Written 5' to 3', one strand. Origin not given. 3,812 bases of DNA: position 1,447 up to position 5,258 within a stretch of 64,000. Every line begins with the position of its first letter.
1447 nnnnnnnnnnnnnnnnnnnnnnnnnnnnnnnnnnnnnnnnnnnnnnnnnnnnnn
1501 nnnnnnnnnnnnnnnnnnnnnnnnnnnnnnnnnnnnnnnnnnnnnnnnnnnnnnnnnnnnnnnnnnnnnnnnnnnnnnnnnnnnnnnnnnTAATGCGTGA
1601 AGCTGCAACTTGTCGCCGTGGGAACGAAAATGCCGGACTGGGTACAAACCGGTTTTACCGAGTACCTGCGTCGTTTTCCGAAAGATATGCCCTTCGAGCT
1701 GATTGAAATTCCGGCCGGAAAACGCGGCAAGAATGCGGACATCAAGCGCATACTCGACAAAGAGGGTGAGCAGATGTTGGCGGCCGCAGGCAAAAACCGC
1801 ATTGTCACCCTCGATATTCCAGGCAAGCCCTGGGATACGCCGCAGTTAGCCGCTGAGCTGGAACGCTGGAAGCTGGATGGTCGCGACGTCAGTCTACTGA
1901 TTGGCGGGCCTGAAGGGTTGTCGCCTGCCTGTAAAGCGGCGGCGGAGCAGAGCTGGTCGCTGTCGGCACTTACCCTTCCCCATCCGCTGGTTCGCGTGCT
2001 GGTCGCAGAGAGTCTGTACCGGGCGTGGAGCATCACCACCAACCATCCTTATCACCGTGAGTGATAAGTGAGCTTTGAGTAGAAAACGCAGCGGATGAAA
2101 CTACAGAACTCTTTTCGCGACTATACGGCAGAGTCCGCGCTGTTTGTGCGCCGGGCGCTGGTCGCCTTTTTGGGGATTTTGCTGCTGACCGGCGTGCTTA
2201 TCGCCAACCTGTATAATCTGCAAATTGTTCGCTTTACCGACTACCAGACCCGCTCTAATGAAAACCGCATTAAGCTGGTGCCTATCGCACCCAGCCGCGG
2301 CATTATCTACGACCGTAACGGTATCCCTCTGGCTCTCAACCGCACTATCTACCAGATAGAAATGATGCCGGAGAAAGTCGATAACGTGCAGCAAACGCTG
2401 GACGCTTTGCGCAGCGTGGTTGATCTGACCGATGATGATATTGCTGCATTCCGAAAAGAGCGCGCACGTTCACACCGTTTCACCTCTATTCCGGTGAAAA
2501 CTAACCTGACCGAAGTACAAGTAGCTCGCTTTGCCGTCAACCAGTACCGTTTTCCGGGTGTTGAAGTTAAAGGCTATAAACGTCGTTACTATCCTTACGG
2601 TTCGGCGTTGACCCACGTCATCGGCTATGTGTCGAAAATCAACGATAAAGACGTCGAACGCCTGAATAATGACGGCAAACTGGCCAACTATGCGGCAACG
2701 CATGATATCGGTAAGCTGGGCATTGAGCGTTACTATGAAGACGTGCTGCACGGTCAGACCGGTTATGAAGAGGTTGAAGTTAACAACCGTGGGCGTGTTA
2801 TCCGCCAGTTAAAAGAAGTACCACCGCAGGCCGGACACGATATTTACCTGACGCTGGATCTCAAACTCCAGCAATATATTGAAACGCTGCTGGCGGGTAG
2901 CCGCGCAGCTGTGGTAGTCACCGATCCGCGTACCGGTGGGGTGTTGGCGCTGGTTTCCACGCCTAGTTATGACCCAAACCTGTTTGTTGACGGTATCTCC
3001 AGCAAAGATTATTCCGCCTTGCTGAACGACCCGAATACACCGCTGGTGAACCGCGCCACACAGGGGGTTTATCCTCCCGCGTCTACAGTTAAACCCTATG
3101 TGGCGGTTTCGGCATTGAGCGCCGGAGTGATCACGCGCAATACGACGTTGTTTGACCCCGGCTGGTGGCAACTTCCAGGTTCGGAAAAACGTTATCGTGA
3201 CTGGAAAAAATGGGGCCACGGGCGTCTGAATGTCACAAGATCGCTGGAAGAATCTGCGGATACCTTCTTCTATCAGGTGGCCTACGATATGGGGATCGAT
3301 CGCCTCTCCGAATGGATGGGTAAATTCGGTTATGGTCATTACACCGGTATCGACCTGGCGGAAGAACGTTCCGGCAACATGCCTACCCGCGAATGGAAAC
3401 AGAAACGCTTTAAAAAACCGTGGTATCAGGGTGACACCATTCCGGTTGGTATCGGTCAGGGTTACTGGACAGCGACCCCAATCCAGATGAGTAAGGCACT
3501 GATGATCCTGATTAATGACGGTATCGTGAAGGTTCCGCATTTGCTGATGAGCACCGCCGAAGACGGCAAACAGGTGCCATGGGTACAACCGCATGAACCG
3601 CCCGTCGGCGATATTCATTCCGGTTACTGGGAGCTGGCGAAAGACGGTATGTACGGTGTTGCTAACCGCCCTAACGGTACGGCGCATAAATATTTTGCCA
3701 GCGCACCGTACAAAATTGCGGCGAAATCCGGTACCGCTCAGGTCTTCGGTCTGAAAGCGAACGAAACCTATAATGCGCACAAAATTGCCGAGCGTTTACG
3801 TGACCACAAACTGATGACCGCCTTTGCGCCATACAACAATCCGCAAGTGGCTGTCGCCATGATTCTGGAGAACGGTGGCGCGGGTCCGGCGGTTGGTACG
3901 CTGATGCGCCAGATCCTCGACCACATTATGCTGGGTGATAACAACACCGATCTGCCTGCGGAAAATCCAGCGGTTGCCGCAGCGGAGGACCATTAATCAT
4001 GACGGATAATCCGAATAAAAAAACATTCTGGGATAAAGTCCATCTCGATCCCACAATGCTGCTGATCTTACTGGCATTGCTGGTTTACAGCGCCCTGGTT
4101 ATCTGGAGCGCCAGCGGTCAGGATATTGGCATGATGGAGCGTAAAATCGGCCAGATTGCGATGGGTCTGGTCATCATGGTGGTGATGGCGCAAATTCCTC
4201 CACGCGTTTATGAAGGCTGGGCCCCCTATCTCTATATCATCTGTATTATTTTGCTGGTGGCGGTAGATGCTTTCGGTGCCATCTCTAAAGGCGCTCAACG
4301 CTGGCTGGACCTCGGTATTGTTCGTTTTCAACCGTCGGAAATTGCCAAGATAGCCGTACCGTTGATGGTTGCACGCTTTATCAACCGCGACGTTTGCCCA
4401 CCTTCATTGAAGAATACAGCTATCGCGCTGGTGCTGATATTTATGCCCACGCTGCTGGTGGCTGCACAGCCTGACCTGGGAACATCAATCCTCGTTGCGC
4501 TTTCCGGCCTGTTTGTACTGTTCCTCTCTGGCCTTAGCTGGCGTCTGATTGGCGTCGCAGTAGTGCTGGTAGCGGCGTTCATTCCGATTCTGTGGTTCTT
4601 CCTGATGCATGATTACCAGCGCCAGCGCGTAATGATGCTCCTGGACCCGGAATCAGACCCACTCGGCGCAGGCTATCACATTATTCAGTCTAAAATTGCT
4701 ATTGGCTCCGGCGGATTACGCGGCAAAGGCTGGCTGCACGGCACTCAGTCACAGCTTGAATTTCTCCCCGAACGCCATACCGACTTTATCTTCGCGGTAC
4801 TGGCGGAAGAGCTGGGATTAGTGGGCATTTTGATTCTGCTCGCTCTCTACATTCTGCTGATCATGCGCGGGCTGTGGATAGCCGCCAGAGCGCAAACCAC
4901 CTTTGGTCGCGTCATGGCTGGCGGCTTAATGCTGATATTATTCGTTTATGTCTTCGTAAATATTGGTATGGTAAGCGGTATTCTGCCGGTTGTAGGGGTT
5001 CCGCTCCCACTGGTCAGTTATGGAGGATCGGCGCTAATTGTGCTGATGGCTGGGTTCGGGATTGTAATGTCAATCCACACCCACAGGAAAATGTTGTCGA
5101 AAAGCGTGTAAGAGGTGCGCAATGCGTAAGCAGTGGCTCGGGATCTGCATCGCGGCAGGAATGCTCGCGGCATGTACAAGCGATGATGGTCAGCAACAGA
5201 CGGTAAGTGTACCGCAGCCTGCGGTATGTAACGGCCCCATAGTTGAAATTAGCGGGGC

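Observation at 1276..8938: Cluster of non-ATG initiation codons in the housekeeping block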

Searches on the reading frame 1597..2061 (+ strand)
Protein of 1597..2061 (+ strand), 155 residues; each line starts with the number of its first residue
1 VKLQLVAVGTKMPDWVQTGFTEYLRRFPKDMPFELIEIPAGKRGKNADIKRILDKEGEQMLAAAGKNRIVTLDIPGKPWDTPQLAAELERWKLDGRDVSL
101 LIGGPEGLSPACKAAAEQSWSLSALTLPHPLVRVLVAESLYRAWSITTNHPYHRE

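Call 57: search_solved_structures(query=window:1597-2061:+, max_evalue=1e-10, show_alignments=2)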
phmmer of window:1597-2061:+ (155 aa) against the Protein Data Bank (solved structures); distinct sequences matched with E-value up to 1e-10: 10.
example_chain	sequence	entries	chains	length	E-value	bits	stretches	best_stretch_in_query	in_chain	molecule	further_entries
1ns5_A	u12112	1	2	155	3.9e-104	348.4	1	1-155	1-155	Hypothetical protein ybeA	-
5twj_C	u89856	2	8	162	1.1e-103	347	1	1-155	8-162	Ribosomal RNA large subunit methyltransferase H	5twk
5zyo_A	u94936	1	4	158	7.9e-97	324.7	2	74-155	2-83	Ribosomal RNA large subunit methyltransferase H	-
7cfy_A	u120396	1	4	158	6.3e-96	321.7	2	74-155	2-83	Ribosomal RNA large subunit methyltransferase H,Ribosomal RNA large subunit methyltransfer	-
7cem_A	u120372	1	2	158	6.3e-96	321.7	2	74-155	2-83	Ribosomal RNA large subunit methyltransferase H,Ribosomal RNA large subunit methyltransfer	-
7cf7_A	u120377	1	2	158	6.3e-96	321.7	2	74-155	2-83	Ribosomal RNA large subunit methyltransferase H,Ribosomal RNA large subunit methyltransfer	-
1to0_A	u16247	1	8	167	1.2e-20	77.1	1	1-154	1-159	Hypothetical UPF0247 protein yyda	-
4fak_A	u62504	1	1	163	2.1e-18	69.8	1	1-154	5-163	Ribosomal RNA large subunit methyltransferase H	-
1vh0_A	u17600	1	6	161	3.6e-18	69.1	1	1-154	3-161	Hypothetical UPF0247 protein SAV0024/SA0023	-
1o6d_A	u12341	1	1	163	8.6e-14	54.9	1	6-155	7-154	Hypothetical UPF0247 protein TM0844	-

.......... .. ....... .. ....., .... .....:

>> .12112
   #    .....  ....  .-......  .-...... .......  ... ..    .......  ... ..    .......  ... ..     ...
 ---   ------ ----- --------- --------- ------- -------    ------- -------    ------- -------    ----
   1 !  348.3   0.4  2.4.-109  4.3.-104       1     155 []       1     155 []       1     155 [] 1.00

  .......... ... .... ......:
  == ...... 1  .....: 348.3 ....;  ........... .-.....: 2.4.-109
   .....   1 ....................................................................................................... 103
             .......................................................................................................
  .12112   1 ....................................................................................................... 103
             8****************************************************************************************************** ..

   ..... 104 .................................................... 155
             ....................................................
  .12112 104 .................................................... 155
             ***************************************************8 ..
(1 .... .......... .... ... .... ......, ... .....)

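Call 74: search_protein_families(library=pfam, proteins=[window:1597-2061:+], max_evalue=0.001)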
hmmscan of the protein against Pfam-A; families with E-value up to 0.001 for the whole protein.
window:1597-2061:+ (155 aa): 1 family
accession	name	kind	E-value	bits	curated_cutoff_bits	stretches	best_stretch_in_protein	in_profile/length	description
PF02590.22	SPOUT_MTase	-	7e-47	159.7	27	1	1-153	1-154/154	Predicted SPOUT methyltransferase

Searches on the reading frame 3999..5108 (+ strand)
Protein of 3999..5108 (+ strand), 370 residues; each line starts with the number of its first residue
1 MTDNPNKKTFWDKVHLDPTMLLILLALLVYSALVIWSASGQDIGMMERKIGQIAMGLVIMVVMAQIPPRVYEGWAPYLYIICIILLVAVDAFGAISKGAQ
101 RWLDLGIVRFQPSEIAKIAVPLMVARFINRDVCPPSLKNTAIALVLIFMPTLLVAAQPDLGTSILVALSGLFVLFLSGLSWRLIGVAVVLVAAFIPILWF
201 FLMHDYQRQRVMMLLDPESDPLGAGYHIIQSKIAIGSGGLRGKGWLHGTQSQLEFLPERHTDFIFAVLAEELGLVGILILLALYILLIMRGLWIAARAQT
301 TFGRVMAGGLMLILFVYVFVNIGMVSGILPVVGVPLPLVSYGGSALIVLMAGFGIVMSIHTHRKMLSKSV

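Call 13: find_related_loci(query=window:3999-5108:+, collection=genome_contigs, flank=10000)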
Query window:3999-5108:+ (370 aa) in genome_contigs; peptide patterns used: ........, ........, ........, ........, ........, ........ (x = any residue, [..] = any of these).
600 stretches matched a pattern (row limit reached: there are more); 600 encode a relative of the query (tblastn E <= 1e-3); the best 80 are kept; 80 distinct loci.
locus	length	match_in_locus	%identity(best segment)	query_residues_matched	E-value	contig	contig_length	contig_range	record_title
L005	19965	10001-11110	100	1-370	0e+0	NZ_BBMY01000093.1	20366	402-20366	Escherichia albertii NBRC 107761 = DSM 17582 strain NBRC 107761, whole genome shotgun sequence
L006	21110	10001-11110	99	1-370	0e+0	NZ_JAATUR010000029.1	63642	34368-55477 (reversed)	Escherichia coli strain SCPM-O-B-8794 29length=63642, whole genome shotgun sequence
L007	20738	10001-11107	98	2-370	0e+0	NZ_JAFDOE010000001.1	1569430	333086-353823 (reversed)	Citrobacter sp. FP75 contig1, whole genome shotgun sequence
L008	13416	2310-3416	98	2-370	0e+0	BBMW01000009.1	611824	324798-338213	Citrobacter werkmanii NBRC 105721 DNA, contig: CIWKM09, whole genome shotgun sequence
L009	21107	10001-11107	98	2-370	0e+0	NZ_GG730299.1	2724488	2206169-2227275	Citrobacter youngae ATCC 29220 Scfld0, whole genome shotgun sequence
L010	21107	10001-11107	98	2-370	0e+0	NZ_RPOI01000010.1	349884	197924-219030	Citrobacter youngae strain CCUG 30791 citrobacter_youngae_CCUG30791T_0000010, whole genome shotgun sequence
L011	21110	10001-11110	96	1-370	0e+0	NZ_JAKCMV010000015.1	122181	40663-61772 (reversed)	Enterobacter asburiae strain INSAq146 Aq146_contig_15, whole genome shotgun sequence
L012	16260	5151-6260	96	1-370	0e+0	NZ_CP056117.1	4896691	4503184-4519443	Enterobacter cloacae strain DSM 26481 chromosome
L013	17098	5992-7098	96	2-370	0e+0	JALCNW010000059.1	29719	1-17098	MAG: Enterobacter sp. isolate UW_MP_ENTER5_1 Ga0455787_00549, whole genome shotgun sequence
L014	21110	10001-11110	95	1-370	0e+0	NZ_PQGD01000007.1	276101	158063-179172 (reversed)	Superficieibacter electus strain BP-1 NODE_7_length_276101_cov_35.5521, whole genome shotgun sequence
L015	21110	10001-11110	94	1-370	0e+0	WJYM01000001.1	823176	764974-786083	Enterobacteriaceae bacterium RIT691 1, whole genome shotgun sequence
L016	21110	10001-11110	94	1-370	0e+0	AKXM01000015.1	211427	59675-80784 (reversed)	Enterobacter sp. Ag1 Contig16, whole genome shotgun sequence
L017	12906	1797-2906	95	1-370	0e+0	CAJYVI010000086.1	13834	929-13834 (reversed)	MAG: uncultured Pseudocitrobacter sp. isolate SP260_1_metabat2_genome_mining.39 genome assembly, contig: k127_79532, who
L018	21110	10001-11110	95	1-370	0e+0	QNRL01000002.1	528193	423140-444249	Pseudocitrobacter faecalis strain DSM 27453 Ga0244571_102, whole genome shotgun sequence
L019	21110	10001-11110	95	1-370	0e+0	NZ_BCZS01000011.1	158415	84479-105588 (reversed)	Pluralibacter gergoviae ATCC 33028 = NBRC 105706, whole genome shotgun sequence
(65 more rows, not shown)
